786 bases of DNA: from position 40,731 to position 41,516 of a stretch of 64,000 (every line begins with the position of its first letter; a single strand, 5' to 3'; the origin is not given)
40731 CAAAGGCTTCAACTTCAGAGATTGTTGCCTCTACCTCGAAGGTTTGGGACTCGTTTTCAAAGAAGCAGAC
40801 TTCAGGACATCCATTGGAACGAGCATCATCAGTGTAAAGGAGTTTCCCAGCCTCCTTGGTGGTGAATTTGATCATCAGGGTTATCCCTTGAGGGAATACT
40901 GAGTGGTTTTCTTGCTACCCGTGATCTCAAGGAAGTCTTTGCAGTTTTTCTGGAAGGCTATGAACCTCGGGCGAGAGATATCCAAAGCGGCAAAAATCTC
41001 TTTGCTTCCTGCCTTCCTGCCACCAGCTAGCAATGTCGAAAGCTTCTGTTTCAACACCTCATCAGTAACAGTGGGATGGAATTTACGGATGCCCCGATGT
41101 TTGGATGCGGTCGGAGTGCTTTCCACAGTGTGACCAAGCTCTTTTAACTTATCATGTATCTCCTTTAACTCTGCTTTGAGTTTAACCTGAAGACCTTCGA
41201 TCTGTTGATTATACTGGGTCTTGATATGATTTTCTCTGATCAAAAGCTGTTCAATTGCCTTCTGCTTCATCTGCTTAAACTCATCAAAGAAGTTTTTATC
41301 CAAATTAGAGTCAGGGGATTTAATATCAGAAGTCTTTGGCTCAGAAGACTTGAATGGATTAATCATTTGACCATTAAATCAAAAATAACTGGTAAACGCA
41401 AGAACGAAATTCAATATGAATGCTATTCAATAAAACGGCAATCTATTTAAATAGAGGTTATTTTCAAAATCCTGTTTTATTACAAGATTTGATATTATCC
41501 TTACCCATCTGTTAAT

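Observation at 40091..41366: Three-gene operon of unknown function: coiled-coil/wHTH-like, highly acidic 84-aa, and degenerate ClpP-like proteins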

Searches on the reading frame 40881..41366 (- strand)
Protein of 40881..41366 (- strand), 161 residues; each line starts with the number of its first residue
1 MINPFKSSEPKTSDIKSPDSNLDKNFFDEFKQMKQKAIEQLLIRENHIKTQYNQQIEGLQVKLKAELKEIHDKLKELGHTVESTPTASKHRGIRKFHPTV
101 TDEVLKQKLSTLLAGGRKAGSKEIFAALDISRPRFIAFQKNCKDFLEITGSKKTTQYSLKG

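Call 5: search_protein_families(library=pfam, proteins=[window:40881-41366:-], max_evalue=0.1)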
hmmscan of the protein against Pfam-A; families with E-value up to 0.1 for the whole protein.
window:40881-41366:- (161 aa): 4 families
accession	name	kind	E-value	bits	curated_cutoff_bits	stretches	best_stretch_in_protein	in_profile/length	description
PF07352.17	Phage_Mu_Gam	-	0.0073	16.7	28.3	1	37-82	10-55/149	Bacteriophage Mu Gam like protein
PF18665.6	TetR_C_37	-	0.016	16.3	27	1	40-73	32-65/117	Tetracyclin repressor-like, C-terminal domain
PF03465.20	eRF1_3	-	0.041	14.8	25.8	1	31-88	31-85/106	eRF1 domain 3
PF09177.16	STX6_10_61_N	-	0.081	13.9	29.4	0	43-86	27-72/99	Syntaxin 6/10/61, N-terminal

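Call 7: search_protein_families(library=ncbifam, proteins=[window:40881-41366:-], max_evalue=1)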
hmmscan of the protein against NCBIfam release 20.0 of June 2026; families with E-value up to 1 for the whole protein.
window:40881-41366:- (161 aa): 4 families
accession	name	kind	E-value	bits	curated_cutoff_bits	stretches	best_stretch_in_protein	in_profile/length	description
NF052612.1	sll0565_fam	equivalog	0.0079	16.6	50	1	30-84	21-74/106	sll0565 family protein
NF041031.1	Mre11_Sulfo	equivalog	0.01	15.1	500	1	14-114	51-147/374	DNA double-strand break repair protein Mre11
NF010211.0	PRK13676.1-4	equivalog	0.029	14.6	200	1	22-68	37-82/118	YlbF/YmcA family competence regulator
NF049982.1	CnbZ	equivalog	0.083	12.5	220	1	46-108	146-207/239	2-amino-5-chloromuconate deaminase CnbZ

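Call 8: search_protein_families(library=phrogs, proteins=[window:40881-41366:-], max_evalue=1)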
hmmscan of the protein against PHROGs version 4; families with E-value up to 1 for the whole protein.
window:40881-41366:- (161 aa): 4 families
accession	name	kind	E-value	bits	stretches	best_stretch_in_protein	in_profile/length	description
phrog_373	-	transcription regulation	0.0064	16.8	1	25-78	180-229/373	anti-repressor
phrog_11413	-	unknown function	0.052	14.5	1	51-123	70-142/203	-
phrog_17900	-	unknown function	0.17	12.9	1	43-127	74-158/170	-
phrog_462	-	other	0.26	12.5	1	24-78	47-94/101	lipoprotein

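Call 9: search_protein_families(library=padloc, proteins=[window:40881-41366:-], max_evalue=1)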
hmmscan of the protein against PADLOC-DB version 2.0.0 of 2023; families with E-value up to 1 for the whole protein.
window:40881-41366:- (161 aa): 1 family
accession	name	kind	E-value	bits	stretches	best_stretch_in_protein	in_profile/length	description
PDLC02650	DrmMII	-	0.00023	18.2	1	30-83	166-220/435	DrmMII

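Call 22: find_homologous_proteins(query=window:40881-41366:-, max_evalue=0.01)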
Query window:40881-41366:- (161 aa): 14 proteins with E <= 0.01 among 45 candidates.
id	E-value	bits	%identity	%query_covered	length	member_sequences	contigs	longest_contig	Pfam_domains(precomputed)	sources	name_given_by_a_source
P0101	1.6e-92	325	94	100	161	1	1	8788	-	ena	-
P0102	3.1e-90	318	91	100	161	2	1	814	-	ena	-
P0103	3.4e-90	318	92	100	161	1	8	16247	-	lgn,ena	-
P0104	1.5e-75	270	81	100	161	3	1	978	-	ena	-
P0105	7.6e-70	252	77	100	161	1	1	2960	-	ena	-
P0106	8.6e-70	252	75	100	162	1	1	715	-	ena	-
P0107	6.7e-68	245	76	100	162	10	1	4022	-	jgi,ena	jgi:hypothetical protein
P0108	3.3e-65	237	74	99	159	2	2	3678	-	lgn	-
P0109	1.4e-64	235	70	100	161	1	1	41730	-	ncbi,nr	ncbi:MAG: hypothetical protein ORN23_00535 [Chthoniobacterales bacterium]|nr:hypothetical protein [C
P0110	1.4e-64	235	70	100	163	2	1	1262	-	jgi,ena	jgi:hypothetical protein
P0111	8.1e-64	232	70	100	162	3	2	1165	-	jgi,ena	-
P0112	3.7e-61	224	69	100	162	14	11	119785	-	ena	-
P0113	4.2e-61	223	71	100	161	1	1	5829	-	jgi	jgi:hypothetical protein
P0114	2.0e-56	208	68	100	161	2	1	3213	-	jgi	-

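Call 23: find_encoding_contigs(protein=P0112, flank=10000, max_places=4)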
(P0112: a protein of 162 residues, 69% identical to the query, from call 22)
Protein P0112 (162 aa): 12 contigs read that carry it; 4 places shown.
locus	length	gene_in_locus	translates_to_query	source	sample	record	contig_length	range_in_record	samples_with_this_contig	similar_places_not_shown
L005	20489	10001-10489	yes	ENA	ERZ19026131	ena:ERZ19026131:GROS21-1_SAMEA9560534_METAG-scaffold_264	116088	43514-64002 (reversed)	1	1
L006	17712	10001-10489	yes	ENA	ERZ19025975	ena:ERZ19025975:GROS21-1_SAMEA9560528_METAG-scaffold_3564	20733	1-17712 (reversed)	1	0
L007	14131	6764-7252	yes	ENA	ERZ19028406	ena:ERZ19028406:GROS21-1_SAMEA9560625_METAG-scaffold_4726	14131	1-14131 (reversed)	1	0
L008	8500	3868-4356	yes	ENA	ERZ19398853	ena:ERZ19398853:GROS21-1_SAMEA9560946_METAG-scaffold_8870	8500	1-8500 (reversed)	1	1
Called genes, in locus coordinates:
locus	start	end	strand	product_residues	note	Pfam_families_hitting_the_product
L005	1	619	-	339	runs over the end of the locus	PF02574:S-methyl_trans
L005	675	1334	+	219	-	-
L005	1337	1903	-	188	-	PF20221:DUF6580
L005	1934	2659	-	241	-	-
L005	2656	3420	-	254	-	-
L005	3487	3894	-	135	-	PF03330:DPBB_1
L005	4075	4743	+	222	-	PF00398:RrnaAD (weak)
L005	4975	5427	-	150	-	PF13428:TPR_14 (faint), PF14559:TPR_19 (faint)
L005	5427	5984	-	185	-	PF07894:SACK1 (faint), PF13091:PLDc_2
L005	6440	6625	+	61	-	-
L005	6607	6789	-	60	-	-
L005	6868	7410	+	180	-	PF00239:Resolvase, PF02796:HTH_7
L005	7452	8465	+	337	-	PF00145:DNA_methylase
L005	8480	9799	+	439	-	PF15515:MvaI_BcnI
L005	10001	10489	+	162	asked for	-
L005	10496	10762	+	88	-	-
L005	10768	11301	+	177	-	-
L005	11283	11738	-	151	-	-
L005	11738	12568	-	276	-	-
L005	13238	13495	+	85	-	-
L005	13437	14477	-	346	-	PF00589:Phage_integrase (weak)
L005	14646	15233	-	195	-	PF00583:Acetyltransf_1, PF13508:Acetyltransf_7 (weak)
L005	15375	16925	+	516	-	PF13522:GATase_6, PF13537:GATase_7, PF00156:Pribosyltran (weak)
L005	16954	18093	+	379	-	PF00586:AIRS, PF02769:AIRS_C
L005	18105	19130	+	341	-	PF00561:Abhydrolase_1, PF12697:Abhydrolase_6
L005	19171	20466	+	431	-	PF00696:AA_kinase, PF00583:Acetyltransf_1, PF13508:Acetyltransf_7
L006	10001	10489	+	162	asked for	-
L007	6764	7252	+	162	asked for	-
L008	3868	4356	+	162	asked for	-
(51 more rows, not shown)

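Call 24: find_encoding_contigs(protein=P0109, flank=10000, max_places=3)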
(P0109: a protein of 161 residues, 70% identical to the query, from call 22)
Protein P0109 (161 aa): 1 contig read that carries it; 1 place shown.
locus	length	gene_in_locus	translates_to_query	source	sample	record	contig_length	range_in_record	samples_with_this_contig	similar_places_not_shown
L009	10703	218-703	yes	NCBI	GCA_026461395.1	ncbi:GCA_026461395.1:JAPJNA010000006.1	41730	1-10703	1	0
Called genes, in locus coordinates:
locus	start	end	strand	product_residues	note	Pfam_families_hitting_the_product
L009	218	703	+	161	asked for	-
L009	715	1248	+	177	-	-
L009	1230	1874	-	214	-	-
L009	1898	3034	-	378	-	-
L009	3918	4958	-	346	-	PF00589:Phage_integrase (weak)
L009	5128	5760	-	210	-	PF00583:Acetyltransf_1, PF13508:Acetyltransf_7 (weak)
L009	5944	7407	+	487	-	PF13522:GATase_6, PF13537:GATase_7, PF00156:Pribosyltran (weak)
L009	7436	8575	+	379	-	PF00586:AIRS, PF02769:AIRS_C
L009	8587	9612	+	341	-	PF00561:Abhydrolase_1, PF12697:Abhydrolase_6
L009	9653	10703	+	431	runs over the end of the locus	PF00696:AA_kinase, PF00583:Acetyltransf_1, PF13508:Acetyltransf_7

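Call 25: find_encoding_contigs(protein=P0103, flank=10000, max_places=4)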
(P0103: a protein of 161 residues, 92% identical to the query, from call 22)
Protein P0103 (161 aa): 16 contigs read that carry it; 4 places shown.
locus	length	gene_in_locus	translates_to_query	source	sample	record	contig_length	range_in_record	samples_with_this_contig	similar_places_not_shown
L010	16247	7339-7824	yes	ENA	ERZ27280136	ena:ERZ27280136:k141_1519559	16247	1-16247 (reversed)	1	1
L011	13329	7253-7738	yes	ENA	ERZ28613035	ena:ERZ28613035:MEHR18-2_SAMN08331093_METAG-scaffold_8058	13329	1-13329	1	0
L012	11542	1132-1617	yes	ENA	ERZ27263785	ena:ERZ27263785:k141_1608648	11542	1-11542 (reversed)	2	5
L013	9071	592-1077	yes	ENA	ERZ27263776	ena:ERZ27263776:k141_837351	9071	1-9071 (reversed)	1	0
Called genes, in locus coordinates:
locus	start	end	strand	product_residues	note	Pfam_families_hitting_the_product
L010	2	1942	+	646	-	?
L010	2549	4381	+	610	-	PF12951:PATR, PF07589:PEP_exosort_dom (weak)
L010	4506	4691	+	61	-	-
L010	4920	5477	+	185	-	PF00239:Resolvase, PF02796:HTH_7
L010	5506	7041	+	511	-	-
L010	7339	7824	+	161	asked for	-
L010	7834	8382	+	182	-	-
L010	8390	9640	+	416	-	PF10947:DUF2628 (weak)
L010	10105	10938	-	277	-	-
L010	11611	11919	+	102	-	-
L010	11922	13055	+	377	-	PF00589:Phage_integrase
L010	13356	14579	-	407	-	-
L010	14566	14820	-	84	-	-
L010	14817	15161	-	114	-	-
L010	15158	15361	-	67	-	-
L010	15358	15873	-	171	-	-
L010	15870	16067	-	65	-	PF12843:QSregVF_b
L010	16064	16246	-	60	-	?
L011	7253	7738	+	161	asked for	-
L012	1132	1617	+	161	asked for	-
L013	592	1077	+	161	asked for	-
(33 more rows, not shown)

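Call 57: search_solved_structures(query=A5, max_evalue=10, show_alignments=3)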
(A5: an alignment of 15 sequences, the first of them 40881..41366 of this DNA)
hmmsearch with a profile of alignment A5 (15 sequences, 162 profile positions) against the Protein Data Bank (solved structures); distinct sequences matched with E-value up to 10: 3.
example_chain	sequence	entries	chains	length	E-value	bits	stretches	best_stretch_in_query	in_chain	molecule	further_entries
8fjg_A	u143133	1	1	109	0.0085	19.2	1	46-117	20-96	H12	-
9e5c_5e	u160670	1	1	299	0.29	14.2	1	35-95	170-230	DUF4200 domain-containing protein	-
6b2z_k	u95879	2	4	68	0.52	13.4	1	3-32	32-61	ATP synthase subunit k, mitochondrial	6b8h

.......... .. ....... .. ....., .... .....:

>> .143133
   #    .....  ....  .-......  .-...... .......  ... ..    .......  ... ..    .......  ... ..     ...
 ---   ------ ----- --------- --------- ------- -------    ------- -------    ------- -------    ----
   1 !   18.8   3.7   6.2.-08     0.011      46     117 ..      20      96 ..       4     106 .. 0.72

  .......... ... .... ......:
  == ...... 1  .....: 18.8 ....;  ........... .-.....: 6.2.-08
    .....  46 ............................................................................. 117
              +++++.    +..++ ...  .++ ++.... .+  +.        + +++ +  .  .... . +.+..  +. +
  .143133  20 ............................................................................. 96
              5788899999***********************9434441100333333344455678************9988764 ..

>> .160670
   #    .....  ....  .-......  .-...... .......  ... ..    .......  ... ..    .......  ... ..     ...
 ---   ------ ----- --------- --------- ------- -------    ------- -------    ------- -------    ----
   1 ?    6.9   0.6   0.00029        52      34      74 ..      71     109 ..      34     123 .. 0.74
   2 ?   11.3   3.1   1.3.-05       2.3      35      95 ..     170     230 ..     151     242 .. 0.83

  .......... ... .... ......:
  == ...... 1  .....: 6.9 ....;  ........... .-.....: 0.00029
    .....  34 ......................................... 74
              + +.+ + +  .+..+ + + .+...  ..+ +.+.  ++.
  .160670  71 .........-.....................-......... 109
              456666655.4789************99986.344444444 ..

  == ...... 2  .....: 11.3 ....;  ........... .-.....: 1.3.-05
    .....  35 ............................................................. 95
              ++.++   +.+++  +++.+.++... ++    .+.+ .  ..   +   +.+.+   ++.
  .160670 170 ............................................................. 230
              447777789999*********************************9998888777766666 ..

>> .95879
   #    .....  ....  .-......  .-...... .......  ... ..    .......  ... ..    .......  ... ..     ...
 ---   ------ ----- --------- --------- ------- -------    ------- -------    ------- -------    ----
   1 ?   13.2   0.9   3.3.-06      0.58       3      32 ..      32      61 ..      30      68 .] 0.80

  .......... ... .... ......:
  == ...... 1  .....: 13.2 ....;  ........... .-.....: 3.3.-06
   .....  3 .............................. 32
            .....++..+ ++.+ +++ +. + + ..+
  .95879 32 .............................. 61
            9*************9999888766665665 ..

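Call 59: search_protein_families(library=pfam, proteins=[L009:1898-3034:-, L010:8390-9640:+, L010:5506-7041:+, L005:13238-13495:+], max_evalue=1)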
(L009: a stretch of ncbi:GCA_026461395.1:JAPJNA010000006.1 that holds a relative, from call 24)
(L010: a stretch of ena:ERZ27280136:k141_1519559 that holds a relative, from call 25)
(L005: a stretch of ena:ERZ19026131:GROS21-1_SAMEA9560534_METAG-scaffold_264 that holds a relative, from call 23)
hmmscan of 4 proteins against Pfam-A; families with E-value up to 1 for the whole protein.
L009:1898-3034:- (378 aa): 0 families

L010:8390-9640:+ (416 aa): 3 families
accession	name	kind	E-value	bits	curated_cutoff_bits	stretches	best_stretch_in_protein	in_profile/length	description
PF10947.13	DUF2628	-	2.1e-06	28.6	23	1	102-179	15-90/93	Protein of unknown function (DUF2628)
PF14237.11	GYF_2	-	4.5e-05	23.6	25.8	1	16-49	14-46/50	GYF domain 2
PF03739.19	LptF_LptG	-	0.22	10.9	27.9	0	201-238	83-121/353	Lipopolysaccharide export system permease LptF/LptG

L010:5506-7041:+ (511 aa): 3 families
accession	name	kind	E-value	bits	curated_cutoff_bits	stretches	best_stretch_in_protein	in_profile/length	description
PF03526.18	Microcin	-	0.0063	16.8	25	0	306-325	26-45/55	Colicin E1 (microcin) immunity protein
PF01010.25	Proton_antipo_C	-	0.22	11.5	26.8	0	359-393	191-225/243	NADH-dehyrogenase subunit F, TMs, (complex I) C-terminus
PF25685.1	Skunalike_TailTerm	-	0.6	10.7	27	0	48-87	16-55/119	Skunalikevirus tail terminator protein family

L005:13238-13495:+ (85 aa): 1 family
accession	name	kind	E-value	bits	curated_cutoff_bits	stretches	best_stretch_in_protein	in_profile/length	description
PF16064.11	DUF4806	-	0.23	12.3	25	1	18-75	3-58/90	Domain of unknown function (DUF4806)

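Call 62: predict_structure(alignment_id=A5)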
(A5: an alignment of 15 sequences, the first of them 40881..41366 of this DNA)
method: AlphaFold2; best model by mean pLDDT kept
length: 161 residues; sequences in the alignment: 15
mean_pLDDT: 80.7   pTM: 0.41
mean pLDDT of the five models: 80.7, 79.8, 79.7, 78.6, 77.0
residues with pLDDT >= 90: 85; 70-90: 33; 50-70: 26; < 50: 17
segments of 3 or more residues with pLDDT < 50: 14-16, 83-93
pLDDT, mean of each block of 10 residues (from residue 1): 56 50 75 94 97 96 94 82 44 55 93 92 90 91 92 89 78
secondary structure, 60 per line:
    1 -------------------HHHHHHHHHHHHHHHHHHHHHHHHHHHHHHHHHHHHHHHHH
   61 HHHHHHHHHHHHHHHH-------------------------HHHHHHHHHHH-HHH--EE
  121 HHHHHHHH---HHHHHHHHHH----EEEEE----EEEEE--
elements in order: H20-76 H102-112 H121-128 H132-141 E146-150 E155-159

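Call 64: fold_search(model_id=the predicted structure, library=pdb)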
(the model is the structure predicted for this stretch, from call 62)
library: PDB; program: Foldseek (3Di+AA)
matches with E <= 10: 990; with E <= 0.001: 0
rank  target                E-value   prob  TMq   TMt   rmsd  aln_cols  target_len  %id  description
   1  4k2e_A                1.3e-02  1.00  0.29  0.47   2.7        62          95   19  HlyU from Vibrio cholerae N16961 (released 2014-04-30)
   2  1r1u_A                1.4e-02  1.00  0.30  0.49   2.1        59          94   17  Crystal structure of the metal-sensing transcriptional repressor CzrA from Staphylococcus aureus in the apo-form (released 2004-05-18)
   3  3lmm_B                1.8e-02  1.00  0.32  0.10   2.2        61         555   15  Crystal Structure of the DIP2311 protein from Corynebacterium diphtheriae, Northeast Structural Genomics Consortium Ta (released 2010-02-16)
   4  4ooi_B                1.8e-02  1.00  0.29  0.46   2.5        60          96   18  Reduced HlyU from Vibrio cholerae N16961 (released 2014-12-31)
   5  3lmm_D                1.9e-02  1.00  0.32  0.10   2.2        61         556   15  Crystal Structure of the DIP2311 protein from Corynebacterium diphtheriae, Northeast Structural Genomics Consortium Ta (released 2010-02-16)
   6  1r1u_B                2.4e-02  1.00  0.30  0.50   2.1        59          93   17  Crystal structure of the metal-sensing transcriptional repressor CzrA from Staphylococcus aureus in the apo-form (released 2004-05-18)
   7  4ooi_C                2.4e-02  1.00  0.29  0.46   2.7        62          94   19  Reduced HlyU from Vibrio cholerae N16961 (released 2014-12-31)
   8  3jth_A                2.6e-02  1.00  0.30  0.47   2.6        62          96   21  Crystal structure of a transcriptional regulator HlyU from Vibrio vulnificus CMCP6 (released 2010-03-16)
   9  4k2e_B                2.8e-02  1.00  0.28  0.45   2.5        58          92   19  HlyU from Vibrio cholerae N16961 (released 2014-04-30)
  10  6cda                  3.0e-02  1.00  0.30  0.48   2.4        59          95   17  Crystal structure of L34A CzrA in the Zn(II)bound state (released 2018-07-11)
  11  1r1u_D                3.4e-02  1.00  0.31  0.50   2.0        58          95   19  Crystal structure of the metal-sensing transcriptional repressor CzrA from Staphylococcus aureus in the apo-form (released 2004-05-18)
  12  1r1u_C                3.4e-02  1.00  0.31  0.48   2.0        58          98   19  Crystal structure of the metal-sensing transcriptional repressor CzrA from Staphylococcus aureus in the apo-form (released 2004-05-18)
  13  6cdb_A                3.6e-02  1.00  0.31  0.50   2.0        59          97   19  Crystal Structure of V66L CzrA in the Zn(II)bound state (released 2018-07-11)
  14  3jth_B                3.6e-02  1.00  0.29  0.47   2.6        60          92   17  Crystal structure of a transcriptional regulator HlyU from Vibrio vulnificus CMCP6 (released 2010-03-16)
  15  6o8k                  3.9e-02  1.00  0.32  0.52   1.9        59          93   17  Crystal Structure of apo and reduced Sulfide-responsive transcriptional repressor (SqrR) from Rhodobacter capsulatus. (released 2020-04-01)
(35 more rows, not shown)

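Call 72: search_dna_similar(query=window:40881-41366:-, collection=plasmids, mode=protein, max_evalue=0.01)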
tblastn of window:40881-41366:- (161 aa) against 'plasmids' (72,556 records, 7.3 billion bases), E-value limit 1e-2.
No match.

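Call 82: list_cluster_members(proteins=[P0001, window:40881-41366:-, window:40621-40875:-, window:38830-39657:+, window:39465-40109:+, window:36892-38124:-])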
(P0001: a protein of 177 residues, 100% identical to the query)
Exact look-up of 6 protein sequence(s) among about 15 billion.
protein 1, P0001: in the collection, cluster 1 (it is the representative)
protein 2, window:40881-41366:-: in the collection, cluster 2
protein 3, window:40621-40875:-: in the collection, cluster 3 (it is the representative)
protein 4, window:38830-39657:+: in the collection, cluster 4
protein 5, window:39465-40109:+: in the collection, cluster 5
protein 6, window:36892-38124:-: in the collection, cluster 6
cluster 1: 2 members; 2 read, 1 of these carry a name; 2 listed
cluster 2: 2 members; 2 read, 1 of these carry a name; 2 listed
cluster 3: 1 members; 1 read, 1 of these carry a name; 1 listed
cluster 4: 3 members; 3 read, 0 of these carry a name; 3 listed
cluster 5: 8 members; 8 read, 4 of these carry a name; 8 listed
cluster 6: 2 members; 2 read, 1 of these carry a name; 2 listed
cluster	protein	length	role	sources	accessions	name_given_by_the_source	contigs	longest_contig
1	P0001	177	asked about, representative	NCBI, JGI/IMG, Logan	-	hypothetical protein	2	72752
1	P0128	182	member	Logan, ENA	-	-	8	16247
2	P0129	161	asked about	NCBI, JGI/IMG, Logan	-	hypothetical protein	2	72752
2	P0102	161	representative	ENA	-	-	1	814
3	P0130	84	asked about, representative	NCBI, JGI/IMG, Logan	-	hypothetical protein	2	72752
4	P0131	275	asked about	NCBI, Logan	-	-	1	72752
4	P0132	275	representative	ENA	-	-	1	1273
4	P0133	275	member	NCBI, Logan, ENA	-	-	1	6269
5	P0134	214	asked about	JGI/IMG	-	hypothetical protein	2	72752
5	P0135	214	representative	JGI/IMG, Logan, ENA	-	hypothetical protein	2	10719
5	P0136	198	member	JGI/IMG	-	hypothetical protein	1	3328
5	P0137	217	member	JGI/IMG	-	hypothetical protein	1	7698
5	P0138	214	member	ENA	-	-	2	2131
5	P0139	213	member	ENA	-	-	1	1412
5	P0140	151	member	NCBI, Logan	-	-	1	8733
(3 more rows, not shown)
